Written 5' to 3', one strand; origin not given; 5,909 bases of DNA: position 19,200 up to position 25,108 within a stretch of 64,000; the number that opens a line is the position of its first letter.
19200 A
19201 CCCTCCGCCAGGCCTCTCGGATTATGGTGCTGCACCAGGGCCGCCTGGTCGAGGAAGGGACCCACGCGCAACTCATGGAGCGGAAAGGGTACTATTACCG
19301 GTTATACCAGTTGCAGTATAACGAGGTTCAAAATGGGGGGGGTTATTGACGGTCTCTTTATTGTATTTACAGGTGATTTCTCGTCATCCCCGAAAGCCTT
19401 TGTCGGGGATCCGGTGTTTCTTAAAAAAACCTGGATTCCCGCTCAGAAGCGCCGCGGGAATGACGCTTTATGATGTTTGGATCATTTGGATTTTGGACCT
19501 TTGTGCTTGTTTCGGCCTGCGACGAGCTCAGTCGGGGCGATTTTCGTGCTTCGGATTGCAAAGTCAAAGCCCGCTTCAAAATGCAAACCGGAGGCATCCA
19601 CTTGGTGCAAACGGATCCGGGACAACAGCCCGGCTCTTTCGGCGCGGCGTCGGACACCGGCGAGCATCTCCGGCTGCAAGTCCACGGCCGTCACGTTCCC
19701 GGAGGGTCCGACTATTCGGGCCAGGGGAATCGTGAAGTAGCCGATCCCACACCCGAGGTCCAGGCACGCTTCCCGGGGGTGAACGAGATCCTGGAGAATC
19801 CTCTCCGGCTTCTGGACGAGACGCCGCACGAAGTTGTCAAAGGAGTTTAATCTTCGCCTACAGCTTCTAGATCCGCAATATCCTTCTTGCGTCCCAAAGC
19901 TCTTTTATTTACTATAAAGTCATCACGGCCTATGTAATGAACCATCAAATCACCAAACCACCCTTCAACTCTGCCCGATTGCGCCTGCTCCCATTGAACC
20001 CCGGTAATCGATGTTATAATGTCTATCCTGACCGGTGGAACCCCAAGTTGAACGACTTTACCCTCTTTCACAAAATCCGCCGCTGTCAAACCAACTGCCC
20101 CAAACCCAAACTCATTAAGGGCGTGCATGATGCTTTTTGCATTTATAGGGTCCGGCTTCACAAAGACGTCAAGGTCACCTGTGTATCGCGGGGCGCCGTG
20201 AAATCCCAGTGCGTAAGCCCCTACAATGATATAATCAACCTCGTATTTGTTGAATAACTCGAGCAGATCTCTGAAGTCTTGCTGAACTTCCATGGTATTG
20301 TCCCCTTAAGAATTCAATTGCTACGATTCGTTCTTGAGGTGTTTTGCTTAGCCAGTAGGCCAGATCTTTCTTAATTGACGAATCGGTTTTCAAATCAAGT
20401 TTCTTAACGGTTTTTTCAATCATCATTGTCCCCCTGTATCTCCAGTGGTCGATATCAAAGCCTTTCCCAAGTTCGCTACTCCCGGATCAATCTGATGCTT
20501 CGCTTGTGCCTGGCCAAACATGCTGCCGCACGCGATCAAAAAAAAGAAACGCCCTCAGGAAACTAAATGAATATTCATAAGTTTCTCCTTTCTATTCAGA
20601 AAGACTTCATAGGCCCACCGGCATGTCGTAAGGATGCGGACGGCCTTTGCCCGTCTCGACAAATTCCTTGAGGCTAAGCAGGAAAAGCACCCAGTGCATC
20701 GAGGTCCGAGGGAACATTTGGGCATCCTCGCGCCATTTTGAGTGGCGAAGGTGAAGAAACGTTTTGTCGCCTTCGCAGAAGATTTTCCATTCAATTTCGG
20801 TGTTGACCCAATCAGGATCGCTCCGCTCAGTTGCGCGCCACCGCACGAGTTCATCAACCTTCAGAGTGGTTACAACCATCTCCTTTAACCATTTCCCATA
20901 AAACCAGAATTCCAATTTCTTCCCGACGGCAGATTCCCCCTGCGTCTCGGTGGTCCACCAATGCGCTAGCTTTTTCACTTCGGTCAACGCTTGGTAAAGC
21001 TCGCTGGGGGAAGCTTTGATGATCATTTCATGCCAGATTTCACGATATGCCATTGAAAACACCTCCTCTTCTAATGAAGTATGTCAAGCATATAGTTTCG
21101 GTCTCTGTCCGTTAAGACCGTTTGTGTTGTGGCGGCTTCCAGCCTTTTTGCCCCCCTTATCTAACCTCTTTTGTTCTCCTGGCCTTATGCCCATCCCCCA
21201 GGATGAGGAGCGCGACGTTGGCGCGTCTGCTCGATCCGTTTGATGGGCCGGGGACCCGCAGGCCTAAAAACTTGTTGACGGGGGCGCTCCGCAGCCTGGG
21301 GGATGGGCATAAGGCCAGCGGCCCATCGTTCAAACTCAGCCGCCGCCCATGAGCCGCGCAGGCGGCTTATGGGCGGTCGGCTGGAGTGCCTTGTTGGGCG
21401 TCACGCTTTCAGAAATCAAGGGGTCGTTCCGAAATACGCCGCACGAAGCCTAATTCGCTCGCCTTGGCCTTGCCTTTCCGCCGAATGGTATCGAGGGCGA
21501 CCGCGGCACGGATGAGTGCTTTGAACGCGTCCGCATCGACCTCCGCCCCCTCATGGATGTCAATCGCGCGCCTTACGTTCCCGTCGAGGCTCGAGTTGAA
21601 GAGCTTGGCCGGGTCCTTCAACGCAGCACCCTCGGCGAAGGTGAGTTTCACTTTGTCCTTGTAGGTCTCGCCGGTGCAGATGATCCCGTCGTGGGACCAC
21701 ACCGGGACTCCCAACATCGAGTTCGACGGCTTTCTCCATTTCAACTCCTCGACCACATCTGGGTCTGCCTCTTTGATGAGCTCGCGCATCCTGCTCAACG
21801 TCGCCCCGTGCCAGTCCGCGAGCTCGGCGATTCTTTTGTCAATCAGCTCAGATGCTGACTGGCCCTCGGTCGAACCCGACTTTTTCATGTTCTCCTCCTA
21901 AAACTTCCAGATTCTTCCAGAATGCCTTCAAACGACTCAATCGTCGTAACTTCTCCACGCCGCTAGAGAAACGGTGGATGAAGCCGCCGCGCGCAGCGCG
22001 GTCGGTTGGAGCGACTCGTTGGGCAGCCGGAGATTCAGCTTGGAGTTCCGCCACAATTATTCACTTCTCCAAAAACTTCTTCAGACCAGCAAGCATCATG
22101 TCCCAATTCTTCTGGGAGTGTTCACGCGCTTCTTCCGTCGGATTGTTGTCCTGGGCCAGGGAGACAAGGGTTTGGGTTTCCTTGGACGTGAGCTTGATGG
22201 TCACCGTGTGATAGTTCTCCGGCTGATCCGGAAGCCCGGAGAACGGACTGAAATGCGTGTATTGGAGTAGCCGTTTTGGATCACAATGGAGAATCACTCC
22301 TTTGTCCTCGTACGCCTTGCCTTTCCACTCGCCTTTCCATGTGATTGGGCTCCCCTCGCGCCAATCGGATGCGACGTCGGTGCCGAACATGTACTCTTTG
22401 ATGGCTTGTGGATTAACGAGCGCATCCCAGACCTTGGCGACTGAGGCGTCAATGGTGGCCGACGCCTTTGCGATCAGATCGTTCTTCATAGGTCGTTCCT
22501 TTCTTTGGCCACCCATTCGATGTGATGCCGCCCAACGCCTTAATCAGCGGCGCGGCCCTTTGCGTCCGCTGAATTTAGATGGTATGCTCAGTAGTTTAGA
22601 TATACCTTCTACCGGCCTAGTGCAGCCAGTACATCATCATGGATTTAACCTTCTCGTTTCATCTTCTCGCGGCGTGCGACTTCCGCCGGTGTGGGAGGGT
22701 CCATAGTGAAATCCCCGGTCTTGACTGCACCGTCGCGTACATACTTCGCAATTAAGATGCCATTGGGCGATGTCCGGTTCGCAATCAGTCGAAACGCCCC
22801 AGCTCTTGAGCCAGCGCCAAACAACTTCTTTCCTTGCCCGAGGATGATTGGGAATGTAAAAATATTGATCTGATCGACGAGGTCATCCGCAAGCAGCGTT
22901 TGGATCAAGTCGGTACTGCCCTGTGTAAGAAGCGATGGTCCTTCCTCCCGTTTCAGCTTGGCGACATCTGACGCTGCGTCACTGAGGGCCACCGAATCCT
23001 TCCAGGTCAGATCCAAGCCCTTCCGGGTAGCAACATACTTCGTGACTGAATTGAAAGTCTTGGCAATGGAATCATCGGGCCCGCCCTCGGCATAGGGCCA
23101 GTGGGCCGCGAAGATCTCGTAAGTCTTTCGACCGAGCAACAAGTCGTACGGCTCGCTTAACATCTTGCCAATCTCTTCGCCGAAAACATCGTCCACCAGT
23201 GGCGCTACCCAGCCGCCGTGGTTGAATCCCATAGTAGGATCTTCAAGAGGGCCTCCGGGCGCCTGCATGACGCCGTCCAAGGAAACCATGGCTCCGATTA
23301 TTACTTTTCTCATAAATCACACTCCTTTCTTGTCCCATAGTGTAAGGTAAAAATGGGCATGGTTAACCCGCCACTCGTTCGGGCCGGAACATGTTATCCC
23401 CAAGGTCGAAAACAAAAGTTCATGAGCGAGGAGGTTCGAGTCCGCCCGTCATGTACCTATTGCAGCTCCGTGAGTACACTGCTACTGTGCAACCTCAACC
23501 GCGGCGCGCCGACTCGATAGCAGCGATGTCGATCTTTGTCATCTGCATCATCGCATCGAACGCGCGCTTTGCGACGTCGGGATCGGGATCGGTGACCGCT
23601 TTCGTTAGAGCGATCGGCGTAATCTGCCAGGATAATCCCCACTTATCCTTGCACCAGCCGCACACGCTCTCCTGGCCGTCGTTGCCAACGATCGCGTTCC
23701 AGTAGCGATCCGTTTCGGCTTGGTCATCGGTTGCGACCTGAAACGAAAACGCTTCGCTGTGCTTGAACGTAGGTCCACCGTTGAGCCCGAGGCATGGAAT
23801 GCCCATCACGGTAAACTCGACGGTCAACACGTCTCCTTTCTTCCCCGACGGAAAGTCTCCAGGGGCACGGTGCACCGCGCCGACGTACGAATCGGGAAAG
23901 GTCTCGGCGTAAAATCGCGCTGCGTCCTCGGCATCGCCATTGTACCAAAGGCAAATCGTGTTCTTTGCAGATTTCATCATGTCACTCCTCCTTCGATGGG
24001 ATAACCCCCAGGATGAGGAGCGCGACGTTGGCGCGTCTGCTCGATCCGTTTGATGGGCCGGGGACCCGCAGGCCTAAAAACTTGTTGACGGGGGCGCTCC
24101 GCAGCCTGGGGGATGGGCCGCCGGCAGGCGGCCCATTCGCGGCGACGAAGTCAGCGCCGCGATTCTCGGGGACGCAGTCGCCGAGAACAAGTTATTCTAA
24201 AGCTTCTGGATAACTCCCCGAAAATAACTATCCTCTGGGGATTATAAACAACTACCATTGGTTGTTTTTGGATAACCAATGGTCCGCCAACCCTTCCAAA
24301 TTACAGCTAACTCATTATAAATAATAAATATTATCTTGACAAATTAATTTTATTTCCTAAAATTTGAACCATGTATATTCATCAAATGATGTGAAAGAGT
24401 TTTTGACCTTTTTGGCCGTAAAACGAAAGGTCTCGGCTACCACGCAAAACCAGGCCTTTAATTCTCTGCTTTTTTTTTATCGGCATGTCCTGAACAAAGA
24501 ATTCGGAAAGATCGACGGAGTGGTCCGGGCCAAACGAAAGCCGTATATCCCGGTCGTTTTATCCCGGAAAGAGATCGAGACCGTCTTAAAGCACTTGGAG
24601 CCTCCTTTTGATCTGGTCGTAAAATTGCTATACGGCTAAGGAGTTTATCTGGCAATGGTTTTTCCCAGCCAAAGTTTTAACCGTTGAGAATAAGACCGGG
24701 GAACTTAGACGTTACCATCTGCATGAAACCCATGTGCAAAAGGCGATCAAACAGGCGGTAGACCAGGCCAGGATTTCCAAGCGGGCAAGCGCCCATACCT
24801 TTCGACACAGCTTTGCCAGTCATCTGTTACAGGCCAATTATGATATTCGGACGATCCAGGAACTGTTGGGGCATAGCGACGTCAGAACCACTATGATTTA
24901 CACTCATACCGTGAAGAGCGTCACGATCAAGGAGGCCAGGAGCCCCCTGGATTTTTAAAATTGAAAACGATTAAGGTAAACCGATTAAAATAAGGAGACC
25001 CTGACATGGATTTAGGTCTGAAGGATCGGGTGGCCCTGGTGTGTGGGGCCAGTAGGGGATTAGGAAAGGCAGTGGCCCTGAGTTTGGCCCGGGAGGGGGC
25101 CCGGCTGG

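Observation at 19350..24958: Probable integron cassette array next to a degraded intI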

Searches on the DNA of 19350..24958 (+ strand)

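Call 73: search_dna_similar(query=window:19350-24958:+, collection=plasmids, mode=distant, max_rows=8)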
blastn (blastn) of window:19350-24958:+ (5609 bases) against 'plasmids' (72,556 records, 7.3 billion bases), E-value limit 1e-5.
Records with a match: 429; places in all: 623; records where one place covers at least 80% of the query: 0.
Best place of each record, by identity: 80-90% 5; 60-80% 424.
By first word of the organism name: Sinorhizobium 131; Ralstonia 128; Rhizobium 49; Azospirillum 10; Ensifer 8; Roseibium 7; Paracoccus 7; Caballeronia 6; Methylobacterium 6; Variovorax 5; and 38 more.
By predicted mobility (MOB-suite, as given by PLSDB): mobilizable 175; non-mobilizable 164; conjugative 90.
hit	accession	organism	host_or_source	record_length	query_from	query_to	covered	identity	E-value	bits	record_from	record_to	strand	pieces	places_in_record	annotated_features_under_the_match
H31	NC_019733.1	Crinalium epipsammum PCC 9333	-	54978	4146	4642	9%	86.1%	2e-163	586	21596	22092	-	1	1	VOC family protein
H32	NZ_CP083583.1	Kovacikia minuta CCNUW1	cell culture,fresh water lake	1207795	4142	4645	9%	84.5%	3e-155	558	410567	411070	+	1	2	record has no annotation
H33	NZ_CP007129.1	Gemmatirosa kalamazoonensis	-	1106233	4146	4651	9%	82.8%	3e-143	519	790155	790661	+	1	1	record has no annotation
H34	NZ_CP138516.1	Variovorax paradoxus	Legume root,PacBio whole genome assembly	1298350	4146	4640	9%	77.6%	5e-102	381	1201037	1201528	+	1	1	none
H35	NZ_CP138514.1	Variovorax paradoxus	Legume root,PacBio whole genome assembly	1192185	4146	4640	9%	77.6%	5e-102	381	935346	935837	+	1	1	none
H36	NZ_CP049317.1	Caballeronia sp. SBC2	whole organism,soil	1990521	2095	2572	9%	78.7%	5e-114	421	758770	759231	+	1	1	none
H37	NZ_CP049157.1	Caballeronia sp. SBC1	whole organism,soil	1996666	2095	2572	9%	78.7%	5e-114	421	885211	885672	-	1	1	none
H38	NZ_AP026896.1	Aeromonas caviae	Microbe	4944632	4153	4645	9%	76.1%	1e-89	341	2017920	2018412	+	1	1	none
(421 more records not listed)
